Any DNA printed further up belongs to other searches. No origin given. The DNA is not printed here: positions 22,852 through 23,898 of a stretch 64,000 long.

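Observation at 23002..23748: Uncharacterised PhyH-family Fe/2OG dioxygenase embedded between hpnG and hpnN: candidate hopanoid-tailoring oxygenase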

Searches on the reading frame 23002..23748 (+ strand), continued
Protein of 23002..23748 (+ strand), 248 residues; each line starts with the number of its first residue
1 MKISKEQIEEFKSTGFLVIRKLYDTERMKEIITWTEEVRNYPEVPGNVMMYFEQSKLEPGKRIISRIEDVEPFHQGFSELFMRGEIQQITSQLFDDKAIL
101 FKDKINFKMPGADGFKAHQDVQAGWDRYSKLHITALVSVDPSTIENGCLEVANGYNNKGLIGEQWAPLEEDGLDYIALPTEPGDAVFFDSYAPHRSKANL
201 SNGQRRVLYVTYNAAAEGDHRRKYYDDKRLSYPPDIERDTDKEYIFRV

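Call 50: predict_structure(alignment_id=A1)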
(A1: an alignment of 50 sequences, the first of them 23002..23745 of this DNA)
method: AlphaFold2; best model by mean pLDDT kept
length: 248 residues; sequences in the alignment: 50
mean_pLDDT: 84.5   pTM: 0.84
mean pLDDT of the five models: 84.5, 57.0, 54.8, 50.5, 50.1
residues with pLDDT >= 90: 123; 70-90: 81; 50-70: 34; < 50: 10
segments of 3 or more residues with pLDDT < 50: 234-236, 242-248
pLDDT, mean of each block of 10 residues (from residue 1): 95 95 97 92 76 83 87 93 96 97 91 73 70 94 91 81 57 88 95 87 91 94 85 52 41
secondary structure, 60 per line:
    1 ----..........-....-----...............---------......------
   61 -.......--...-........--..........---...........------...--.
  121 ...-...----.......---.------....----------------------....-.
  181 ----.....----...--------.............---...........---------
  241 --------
elements in order: H5-14 E16-19 H25-39 E49-54 E62-68 H75-82 H85-94 E98-108 E115-117 H120-123 E132-138 E149-152 E175-178 E185-189 E194-196 E205-214 H221-231

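Call 54: fold_search(model_id=the predicted structure, library=pdb)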
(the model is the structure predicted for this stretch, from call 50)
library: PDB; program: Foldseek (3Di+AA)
matches with E <= 10: 1669; with E <= 0.001: 522
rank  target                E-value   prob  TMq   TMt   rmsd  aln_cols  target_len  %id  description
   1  7dt0_G                1.7e-14  1.00  0.74  0.75   4.9       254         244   22  Proline hydroxylase H11-N101I mutant (released 2022-01-12)
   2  7dt0_F                2.1e-14  1.00  0.72  0.73   3.2       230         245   22  Proline hydroxylase H11-N101I mutant (released 2022-01-12)
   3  7dt0_C                2.1e-14  1.00  0.69  0.71   3.7       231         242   22  Proline hydroxylase H11-N101I mutant (released 2022-01-12)
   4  7dt0_H                2.3e-14  1.00  0.70  0.72   5.1       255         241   23  Proline hydroxylase H11-N101I mutant (released 2022-01-12)
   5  7e06_A                5.2e-14  1.00  0.69  0.68   4.3       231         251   22  Trans-3/4-proline-hydroxylase H11 with AKG (released 2022-02-02)
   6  9c9n                  6.5e-14  1.00  0.67  0.64   3.5       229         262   18  Crystal structure of Fe/2-OG dependent dioxygenase MysH in complex with nickel and succinate (released 2025-10-08)
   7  7dt0_B                8.8e-14  1.00  0.73  0.74   9.1       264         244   21  Proline hydroxylase H11-N101I mutant (released 2022-01-12)
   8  7dzz_B                9.3e-14  1.00  0.71  0.66   4.3       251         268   22  Trans-3/4-proline-hydroxylase H11-stateV (released 2022-02-02)
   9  7dt0_A                1.1e-13  1.00  0.71  0.70   6.2       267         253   19  Proline hydroxylase H11-N101I mutant (released 2022-01-12)
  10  7dt0_D                1.3e-13  1.00  0.71  0.73   3.5       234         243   20  Proline hydroxylase H11-N101I mutant (released 2022-01-12)
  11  3obz                  1.3e-13  1.00  0.71  0.62   5.3       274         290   18  Crystal structure of human phytanoyl-COA dioxygenase phyhd1 2-oxoglutarate and iron complex (released 2010-09-01)
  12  7e07_A                1.3e-13  1.00  0.68  0.64   5.7       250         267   22  Trans-3/4-proline-hydroxylase H11 with AKG and L-proline (released 2022-02-02)
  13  8h85                  1.3e-13  1.00  0.69  0.66   5.6       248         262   21  Trans-3/4-proline-hydroxylase H11 with 3-hydroxyl-proline (released 2023-04-19)
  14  7dt0_E                1.3e-13  1.00  0.71  0.72   5.1       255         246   21  Proline hydroxylase H11-N101I mutant (released 2022-01-12)
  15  7e01                  1.8e-13  1.00  0.72  0.68   4.3       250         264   22  Trans-3/4-proline-hydroxylase H11 in the sixth reaction state (released 2022-02-02)
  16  8h81                  1.8e-13  1.00  0.71  0.66   4.2       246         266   22  Trans-3/4-proline-hydroxylase H11 with 4-Hydroxyl-proline (released 2023-04-19)
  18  7e08                  3.2e-13  1.00  0.68  0.64   5.8       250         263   22  Trans-3/4-proline-hydroxylase H11 with 4-Hydroxyl-proline (released 2022-02-02)
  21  5nci_A                4.6e-13  1.00  0.69  0.65   5.1       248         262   18  GriE in complex with cobalt, alpha-ketoglutarate and l-leucine (released 2017-10-04)
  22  7e05_A                4.6e-13  1.00  0.70  0.66   6.0       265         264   22  Trans-3/4-proline-hydroxylase H11 apo structure (released 2022-02-02)
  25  8h7y_B                6.9e-13  1.00  0.69  0.64   5.6       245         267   22  Trans-3/4-proline-hydroxylase H11 with AKG and L-proline (released 2023-04-19)
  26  8h7v_B                7.4e-13  1.00  0.68  0.67   3.9       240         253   21  Trans-3/4-proline-hydroxylase H11 with AKG (released 2023-04-19)
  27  7e06_B                7.8e-13  1.00  0.69  0.66   4.2       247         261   21  Trans-3/4-proline-hydroxylase H11 with AKG (released 2022-02-02)
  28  8h7t_A                7.8e-13  1.00  0.69  0.66   4.2       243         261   21  Trans-3/4-proline-hydroxylase H11 apo structure (released 2023-04-19)
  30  5nci_B                1.2e-12  1.00  0.70  0.66   5.8       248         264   17  GriE in complex with cobalt, alpha-ketoglutarate and l-leucine (released 2017-10-04)
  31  7e09                  1.3e-12  1.00  0.70  0.66   4.4       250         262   22  Trans-3/4-proline-hydroxylase H11 with 3-hydroxyl-proline (released 2022-02-02)
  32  2a1x                  1.5e-12  1.00  0.70  0.68   5.2       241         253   18  Human phytanoyl-coa 2-hydroxylase in complex with iron and 2-oxoglutarate (released 2005-08-16)
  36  7dzz_A                2.4e-12  1.00  0.69  0.65   4.2       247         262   21  Trans-3/4-proline-hydroxylase H11-stateV (released 2022-02-02)
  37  7e00_A                3.6e-12  1.00  0.69  0.65   5.5       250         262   22  Trans-proline-hydroxylase H11 with Succinic and L-proline in the fourth reaction state. (released 2022-02-02)
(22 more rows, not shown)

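Call 64: search_protein_families(library=ncbifam, proteins=[L075:507-3065:-, L063:10798-12222:+, L063:14247-16763:+, L078:4554-6389:+, L050:8073-9332:+, L050:9346-10287:+, L052:8944-9867:+, L059:13690-14559:-, L049:86-2077:+, L049:2976-4694:+], max_evalue=1e-8)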
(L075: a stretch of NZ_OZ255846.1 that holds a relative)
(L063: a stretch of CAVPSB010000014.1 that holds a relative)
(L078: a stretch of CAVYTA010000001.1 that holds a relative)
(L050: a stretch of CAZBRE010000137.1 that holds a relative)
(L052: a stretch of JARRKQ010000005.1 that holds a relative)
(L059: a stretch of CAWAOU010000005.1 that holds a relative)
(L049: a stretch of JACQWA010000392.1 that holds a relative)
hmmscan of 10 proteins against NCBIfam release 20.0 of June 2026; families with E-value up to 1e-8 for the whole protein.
L075:507-3065:- (852 aa): 5 families
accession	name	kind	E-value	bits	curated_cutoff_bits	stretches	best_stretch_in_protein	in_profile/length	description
TIGR03480.1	HpnN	hypoth_equivalog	7.1e-280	930.8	751.85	1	4-850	4-860/862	hopanoid biosynthesis associated RND transporter like protein HpnN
NF052374.1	HopndTporHpnN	equivalog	1e-255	851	1100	1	5-849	8-857/858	hopanoid transporter HpnN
NF045600.2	BstA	equivalog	5e-43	147.1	1400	2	5-542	8-567/903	sterol transporter cytoplasmic membrane protein BstA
TIGR00921.1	2A067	subfamily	2.4e-24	85.4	351.9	1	247-420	173-346/733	hydrophobe/amphiphile efflux-3 (HAE3) family transporter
TIGR00833.1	actII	subfamily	3.6e-17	61.9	874.7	1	246-527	153-453/910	MMPL family RND transporter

L063:10798-12222:+ (475 aa): 0 families

L063:14247-16763:+ (839 aa): 11 families
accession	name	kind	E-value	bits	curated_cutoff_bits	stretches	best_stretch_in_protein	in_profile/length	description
NF011942.0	PRK15413.1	equivalog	5.6e-52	177.1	594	1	340-807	10-479/512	glutathione ABC transporter substrate-binding protein GsiB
NF045468.1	Opp5A_nikA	equivalog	8.5e-47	159.7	600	1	388-818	44-466/488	nickel ABC transporter substrate-binding protein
NF043070.1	DppA_dipep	equivalog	5.6e-39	134.1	1005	1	359-806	30-501/535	dipeptide ABC transporter periplasmic-binding protein DppA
NF045467.1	Opp4A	equivalog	3.4e-38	131.2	650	1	369-822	47-539/556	oligopeptide ABC transporter substrate-binding protein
TIGR04028.1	SBP_KPN_01854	hypoth_equivalog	1.2e-37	129.7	468.5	1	387-819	29-488/509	TIGR04028 family ABC transporter substrate-binding protein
TIGR02294.1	nickel_nikA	equivalog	3.1e-37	128.2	393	1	361-803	9-465/501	nickel ABC transporter substrate-binding protein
NF011689.0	PRK15109.1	equivalog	4.6e-27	94.9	560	1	387-807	64-506/547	ABC transporter substrate-binding protein SapA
NF047575.1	opine_bind_CntA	exception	1e-26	93.6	800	1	402-683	77-363/535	staphylopine-dependent metal ABC transporter substrate-binding lipoprotein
NF011684.0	PRK15104.1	equivalog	8.6e-25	87.4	947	1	364-810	45-510/543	oligopeptide ABC transporter substrate-binding protein OppA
NF010149.0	PRK13626.1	equivalog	1.8e-18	66.5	476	1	386-570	148-318/552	HTH-type transcriptional regulator SgrR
NF007287.0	PRK09755.1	equivalog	1e-13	51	1098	1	366-814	41-506/535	ABC transporter substrate-binding protein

L078:4554-6389:+ (612 aa): 4 families
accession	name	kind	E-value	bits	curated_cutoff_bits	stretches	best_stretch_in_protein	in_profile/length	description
TIGR01926.1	peroxid_rel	subfamily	2.8e-30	105.4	81.8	1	436-611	2-175/178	peroxidase-related enzyme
TIGR04030.1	perox_Avi_7169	hypoth_equivalog_domain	1.8e-15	57.5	233.15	1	491-608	69-183/185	alkylhydroperoxidase domain protein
NF041238.1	AhpD_rel_CFYUT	equivalog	1.2e-11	44.5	175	1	430-610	146-334/357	alkylhydroperoxidase-related (seleno)protein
TIGR00778.1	ahpD_dom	domain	4.7e-10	38.8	27.8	1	491-536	1-47/51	alkylhydroperoxidase AhpD family core domain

L050:8073-9332:+ (420 aa): 0 families

L050:9346-10287:+ (314 aa): 5 families
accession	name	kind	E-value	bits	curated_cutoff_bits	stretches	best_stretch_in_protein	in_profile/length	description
TIGR03465.1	HpnD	equivalog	1.5e-102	342.2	278.6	1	48-313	2-266/267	presqualene diphosphate synthase HpnD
TIGR03464.1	HpnC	equivalog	3.9e-43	147.9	250.45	1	54-310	8-264/267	squalene synthase HpnC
NF045686.1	PhytoSynCyanob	equivalog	3.2e-39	134.8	550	1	35-289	15-281/310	15-cis-phytoene synthase CrtB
NF045921.1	PhytnSynCrtBRhod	equivalog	1.6e-35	123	500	1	48-287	14-247/307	15-cis-phytoene synthase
NF042419.1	Phyto_syn_CrtB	equivalog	2.4e-26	93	480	1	48-308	11-279/306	15-cis-phytoene synthase CrtB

L052:8944-9867:+ (308 aa): 4 families
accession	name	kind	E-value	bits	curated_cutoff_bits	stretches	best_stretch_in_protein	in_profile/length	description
TIGR03464.1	HpnC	equivalog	2.5e-80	269.8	250.45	1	33-295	3-266/267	squalene synthase HpnC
TIGR03465.1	HpnD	equivalog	3.4e-32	111.6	278.6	1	37-294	7-264/267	presqualene diphosphate synthase HpnD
NF045921.1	PhytnSynCrtBRhod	equivalog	5.5e-13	49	500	1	35-294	17-275/307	15-cis-phytoene synthase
NF045686.1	PhytoSynCyanob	equivalog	2.2e-09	36.9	550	0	38-206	34-214/310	15-cis-phytoene synthase CrtB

L059:13690-14559:- (289 aa): 6 families
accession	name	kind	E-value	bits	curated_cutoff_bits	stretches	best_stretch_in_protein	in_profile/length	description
TIGR03465.1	HpnD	equivalog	7e-116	385.9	278.6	1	14-279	1-266/267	presqualene diphosphate synthase HpnD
NF045686.1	PhytoSynCyanob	equivalog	7.2e-55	186.2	550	1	9-275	22-301/310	15-cis-phytoene synthase CrtB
TIGR03464.1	HpnC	equivalog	4.2e-51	174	250.45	1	28-278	15-266/267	squalene synthase HpnC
NF045921.1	PhytnSynCrtBRhod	equivalog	1e-41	143.4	500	1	10-281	9-279/307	15-cis-phytoene synthase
NF042419.1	Phyto_syn_CrtB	equivalog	1.4e-29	103.7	480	1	19-222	15-227/306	15-cis-phytoene synthase CrtB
TIGR01559.1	squal_synth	equivalog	5.8e-11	42.1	286.75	1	119-200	131-218/337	squalene synthase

L049:86-2077:+ (664 aa): 5 families
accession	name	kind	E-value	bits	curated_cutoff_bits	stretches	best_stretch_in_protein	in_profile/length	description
TIGR03480.1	HpnN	hypoth_equivalog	7.8e-130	434.4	751.85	1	2-633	231-857/862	hopanoid biosynthesis associated RND transporter like protein HpnN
NF052374.1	HopndTporHpnN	equivalog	2.1e-71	241.2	1100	1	4-632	236-854/858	hopanoid transporter HpnN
NF045600.2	BstA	equivalog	7.9e-60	202.7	1400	1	20-635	266-897/903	sterol transporter cytoplasmic membrane protein BstA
TIGR00921.1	2A067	subfamily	2.9e-45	154.5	351.9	2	15-192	556-733/733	hydrophobe/amphiphile efflux-3 (HAE3) family transporter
TIGR00833.1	actII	subfamily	1.6e-38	132.6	874.7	1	4-259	139-399/910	MMPL family RND transporter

L049:2976-4694:+ (573 aa): 1 family
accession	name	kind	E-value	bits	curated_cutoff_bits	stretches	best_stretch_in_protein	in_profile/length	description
NF009784.2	PRK13279.1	equivalog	4.4e-31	108.1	567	1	37-381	29-370/539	lipid IV(A) 4-amino-4-deoxy-L-arabinosyltransferase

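Call 66: find_encoding_contigs(protein=P0261, flank=10000, max_places=3)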
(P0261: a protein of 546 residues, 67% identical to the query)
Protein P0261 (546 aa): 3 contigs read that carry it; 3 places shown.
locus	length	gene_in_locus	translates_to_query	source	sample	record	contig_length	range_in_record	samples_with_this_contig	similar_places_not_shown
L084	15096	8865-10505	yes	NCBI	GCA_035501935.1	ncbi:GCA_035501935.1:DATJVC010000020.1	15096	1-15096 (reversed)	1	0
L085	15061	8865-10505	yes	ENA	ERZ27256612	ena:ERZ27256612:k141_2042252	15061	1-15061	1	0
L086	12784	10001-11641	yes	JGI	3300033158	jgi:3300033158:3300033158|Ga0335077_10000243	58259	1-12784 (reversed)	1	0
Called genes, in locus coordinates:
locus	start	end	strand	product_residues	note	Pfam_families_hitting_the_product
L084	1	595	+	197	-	PF02673:BacA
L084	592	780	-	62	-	PF04328:Sel_put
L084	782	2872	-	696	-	PF02554:CstA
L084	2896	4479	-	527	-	PF00069:Pkinase, PF07714:PK_Tyr_Ser-Thr, PF03109:ABC1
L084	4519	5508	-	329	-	PF08240:ADH_N, PF00107:ADH_zinc_N (weak)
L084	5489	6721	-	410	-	PF04055:Radical_SAM, PF06969:HemN_C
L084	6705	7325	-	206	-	PF01725:Ham1p_like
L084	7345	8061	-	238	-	PF01138:RNase_PH, PF03725:RNase_PH_C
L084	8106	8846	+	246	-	PF00483:NTP_transferase (weak), PF12804:NTP_transf_3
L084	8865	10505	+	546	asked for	PF13714:PEP_mutase, PF00483:NTP_transferase (faint), PF12804:NTP_transf_3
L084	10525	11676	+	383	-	PF02776:TPP_enzyme_N, PF02775:TPP_enzyme_C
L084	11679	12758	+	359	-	PF00266:Aminotran_5, PF00155:Aminotran_1_2 (weak)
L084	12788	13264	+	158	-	PF07963:N_methyl (weak), PF00114:Pilin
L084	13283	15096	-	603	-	PF13292:DXP_synthase_N, PF02775:TPP_enzyme_C (weak), PF02779:Transket_pyr, PF02780:Transketolase_C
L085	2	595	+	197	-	PF02673:BacA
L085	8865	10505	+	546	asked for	PF13714:PEP_mutase, PF00483:NTP_transferase (faint), PF12804:NTP_transf_3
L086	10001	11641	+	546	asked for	PF13714:PEP_mutase, PF00483:NTP_transferase (faint), PF12804:NTP_transf_3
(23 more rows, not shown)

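Call 67: find_encoding_contigs(protein=P0192, flank=10000, max_places=3)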
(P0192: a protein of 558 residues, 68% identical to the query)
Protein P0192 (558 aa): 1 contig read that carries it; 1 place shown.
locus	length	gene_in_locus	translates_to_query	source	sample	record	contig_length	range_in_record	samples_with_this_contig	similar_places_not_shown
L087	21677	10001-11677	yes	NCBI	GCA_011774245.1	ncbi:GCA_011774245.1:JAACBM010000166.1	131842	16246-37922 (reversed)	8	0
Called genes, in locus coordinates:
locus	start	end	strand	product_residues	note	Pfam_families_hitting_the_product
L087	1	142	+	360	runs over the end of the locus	PF00494:SQS_PSY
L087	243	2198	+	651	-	PF13249:SQHop_cyclase_N, PF13243:SQHop_cyclase_C, PF09492:Pec_lyase (weak)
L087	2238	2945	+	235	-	PF01048:PNP_UDP_1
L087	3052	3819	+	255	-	PF05721:PhyH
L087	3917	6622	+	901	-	PF03176:MMPL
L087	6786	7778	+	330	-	PF01073:3Beta_HSD, PF01370:Epimerase, PF02719:Polysacc_synt_2, PF05368:NmrA, PF13460:NAD_binding_10, PF16363:GDP_Man_Dehyd, PF07993:NAD_binding_4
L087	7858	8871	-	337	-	PF03706:LPG_synthase_TM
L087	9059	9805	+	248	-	PF00483:NTP_transferase, PF12804:NTP_transf_3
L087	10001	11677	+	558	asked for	PF13714:PEP_mutase, PF00483:NTP_transferase (faint), PF12804:NTP_transf_3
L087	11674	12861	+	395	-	PF02776:TPP_enzyme_N, PF02775:TPP_enzyme_C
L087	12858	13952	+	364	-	PF00266:Aminotran_5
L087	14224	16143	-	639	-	PF13292:DXP_synthase_N, PF00676:E1_dh (weak), PF02775:TPP_enzyme_C (weak), PF02779:Transket_pyr, PF02780:Transketolase_C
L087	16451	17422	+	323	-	PF02401:LYTB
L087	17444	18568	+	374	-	PF04055:Radical_SAM, PF11946:DUF3463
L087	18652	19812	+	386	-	PF00535:Glycos_transf_2, PF13641:Glyco_tranf_2_3, PF13506:Glyco_transf_21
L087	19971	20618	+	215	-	PF05494:MlaC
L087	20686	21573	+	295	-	PF04333:MlaA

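Call 68: find_encoding_contigs(protein=P0239, flank=10000, max_places=3)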
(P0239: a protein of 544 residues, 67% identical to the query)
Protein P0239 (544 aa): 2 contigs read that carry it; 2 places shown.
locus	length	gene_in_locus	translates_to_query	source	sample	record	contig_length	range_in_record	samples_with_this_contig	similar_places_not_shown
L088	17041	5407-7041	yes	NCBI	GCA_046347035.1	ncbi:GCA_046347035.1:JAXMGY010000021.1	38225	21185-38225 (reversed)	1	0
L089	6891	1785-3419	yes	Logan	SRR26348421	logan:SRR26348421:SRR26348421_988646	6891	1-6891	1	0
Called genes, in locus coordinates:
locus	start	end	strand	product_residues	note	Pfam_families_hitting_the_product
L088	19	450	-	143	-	PF02675:AdoMet_dc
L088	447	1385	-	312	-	PF00892:EamA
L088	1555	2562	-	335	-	PF03706:LPG_synthase_TM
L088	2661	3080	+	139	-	PF04828:GFA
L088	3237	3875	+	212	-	PF01066:CDP-OH_P_transf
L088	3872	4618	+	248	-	PF23169:HalD (weak), PF13640:2OG-FeII_Oxy_3 (weak)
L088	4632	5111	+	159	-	PF00483:NTP_transferase, PF12804:NTP_transf_3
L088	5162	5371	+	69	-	-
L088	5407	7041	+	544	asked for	PF13714:PEP_mutase, PF12804:NTP_transf_3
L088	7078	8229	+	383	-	PF02776:TPP_enzyme_N, PF02775:TPP_enzyme_C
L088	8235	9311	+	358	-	PF00266:Aminotran_5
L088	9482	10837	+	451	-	PF13505:OMP_b-brl (faint), PF03797:Autotransporter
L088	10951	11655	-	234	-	PF04773:FecR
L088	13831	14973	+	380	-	PF04055:Radical_SAM, PF11946:DUF3463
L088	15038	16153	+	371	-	PF00535:Glycos_transf_2, PF13641:Glyco_tranf_2_3, PF13506:Glyco_transf_21, PF13632:Glyco_trans_2_3 (weak)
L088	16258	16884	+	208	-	PF05494:MlaC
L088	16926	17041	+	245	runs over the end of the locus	PF04333:MlaA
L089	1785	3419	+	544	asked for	PF13714:PEP_mutase, PF12804:NTP_transf_3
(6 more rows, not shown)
